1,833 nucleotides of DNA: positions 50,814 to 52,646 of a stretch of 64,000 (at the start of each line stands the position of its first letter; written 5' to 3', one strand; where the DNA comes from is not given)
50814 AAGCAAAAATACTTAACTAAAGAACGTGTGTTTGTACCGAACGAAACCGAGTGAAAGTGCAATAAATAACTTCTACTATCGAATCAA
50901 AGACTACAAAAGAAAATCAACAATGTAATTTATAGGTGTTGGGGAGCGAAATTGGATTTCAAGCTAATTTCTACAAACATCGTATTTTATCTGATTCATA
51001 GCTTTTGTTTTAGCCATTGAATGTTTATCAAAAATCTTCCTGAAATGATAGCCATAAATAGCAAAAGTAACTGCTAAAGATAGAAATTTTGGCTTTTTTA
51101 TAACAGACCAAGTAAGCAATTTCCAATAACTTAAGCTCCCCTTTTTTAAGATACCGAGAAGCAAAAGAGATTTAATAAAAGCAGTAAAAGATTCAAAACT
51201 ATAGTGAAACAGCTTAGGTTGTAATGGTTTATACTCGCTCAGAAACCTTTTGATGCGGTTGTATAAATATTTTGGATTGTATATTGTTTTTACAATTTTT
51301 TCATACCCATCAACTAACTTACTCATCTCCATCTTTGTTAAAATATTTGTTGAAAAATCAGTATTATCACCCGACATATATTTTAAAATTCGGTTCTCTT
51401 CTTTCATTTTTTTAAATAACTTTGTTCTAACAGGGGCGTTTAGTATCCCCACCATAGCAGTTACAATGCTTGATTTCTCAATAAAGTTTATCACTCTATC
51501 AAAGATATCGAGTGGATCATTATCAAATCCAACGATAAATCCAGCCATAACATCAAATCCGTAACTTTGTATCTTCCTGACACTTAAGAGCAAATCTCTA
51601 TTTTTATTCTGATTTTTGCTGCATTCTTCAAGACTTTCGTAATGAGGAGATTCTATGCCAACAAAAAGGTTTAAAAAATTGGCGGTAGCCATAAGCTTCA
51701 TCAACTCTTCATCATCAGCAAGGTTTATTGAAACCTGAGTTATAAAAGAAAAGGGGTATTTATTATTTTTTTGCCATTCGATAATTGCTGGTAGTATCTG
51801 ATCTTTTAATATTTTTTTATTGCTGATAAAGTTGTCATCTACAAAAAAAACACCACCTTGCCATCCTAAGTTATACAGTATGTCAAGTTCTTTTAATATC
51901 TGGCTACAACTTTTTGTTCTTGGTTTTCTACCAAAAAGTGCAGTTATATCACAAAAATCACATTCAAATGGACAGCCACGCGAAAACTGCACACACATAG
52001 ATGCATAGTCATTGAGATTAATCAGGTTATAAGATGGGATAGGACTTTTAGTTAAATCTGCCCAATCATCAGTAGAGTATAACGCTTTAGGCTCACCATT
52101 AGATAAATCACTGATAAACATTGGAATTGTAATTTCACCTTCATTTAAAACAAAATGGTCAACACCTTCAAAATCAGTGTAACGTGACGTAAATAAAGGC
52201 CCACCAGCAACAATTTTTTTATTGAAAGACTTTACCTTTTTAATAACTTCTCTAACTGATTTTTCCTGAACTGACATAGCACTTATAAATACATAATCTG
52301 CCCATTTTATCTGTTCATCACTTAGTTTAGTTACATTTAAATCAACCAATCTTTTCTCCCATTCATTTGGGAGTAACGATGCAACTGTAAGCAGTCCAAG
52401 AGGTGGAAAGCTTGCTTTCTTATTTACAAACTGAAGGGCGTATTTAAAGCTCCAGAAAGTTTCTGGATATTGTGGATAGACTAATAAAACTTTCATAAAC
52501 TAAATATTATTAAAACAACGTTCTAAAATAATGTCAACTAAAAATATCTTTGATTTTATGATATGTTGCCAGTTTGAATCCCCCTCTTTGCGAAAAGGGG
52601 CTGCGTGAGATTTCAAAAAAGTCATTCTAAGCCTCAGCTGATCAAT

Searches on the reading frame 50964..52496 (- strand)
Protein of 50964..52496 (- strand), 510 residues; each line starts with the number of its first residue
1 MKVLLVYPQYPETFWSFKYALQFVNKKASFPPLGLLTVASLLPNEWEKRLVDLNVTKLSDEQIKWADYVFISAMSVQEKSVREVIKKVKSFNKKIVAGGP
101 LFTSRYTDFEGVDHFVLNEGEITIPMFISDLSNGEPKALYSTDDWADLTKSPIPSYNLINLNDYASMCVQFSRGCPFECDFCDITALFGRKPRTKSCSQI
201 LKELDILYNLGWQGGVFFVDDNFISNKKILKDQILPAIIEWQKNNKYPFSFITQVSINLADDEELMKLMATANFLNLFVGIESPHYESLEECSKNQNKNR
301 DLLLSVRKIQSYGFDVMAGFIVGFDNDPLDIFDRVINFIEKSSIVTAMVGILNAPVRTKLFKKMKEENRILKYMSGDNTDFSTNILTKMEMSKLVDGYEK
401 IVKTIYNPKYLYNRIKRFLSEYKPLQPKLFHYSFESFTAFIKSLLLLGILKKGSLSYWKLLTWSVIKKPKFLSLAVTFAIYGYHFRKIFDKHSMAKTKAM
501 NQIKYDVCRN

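Call 53: search_protein_families(library=pfam, proteins=[window:50964-52496:-], max_evalue=0.001)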
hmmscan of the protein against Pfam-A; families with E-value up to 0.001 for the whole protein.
window:50964-52496:- (510 aa): 3 families
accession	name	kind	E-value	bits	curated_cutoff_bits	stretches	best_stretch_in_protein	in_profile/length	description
PF13282.11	DUF4070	-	3.1e-34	118.5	22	1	358-493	1-139/144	Domain of unknown function (DUF4070)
PF04055.27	Radical_SAM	-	1.2e-16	61.8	29.5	1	170-339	2-166/166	Radical SAM superfamily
PF02310.24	B12-binding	-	2.3e-09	37.5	32.1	1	30-125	12-118/121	B12 binding domain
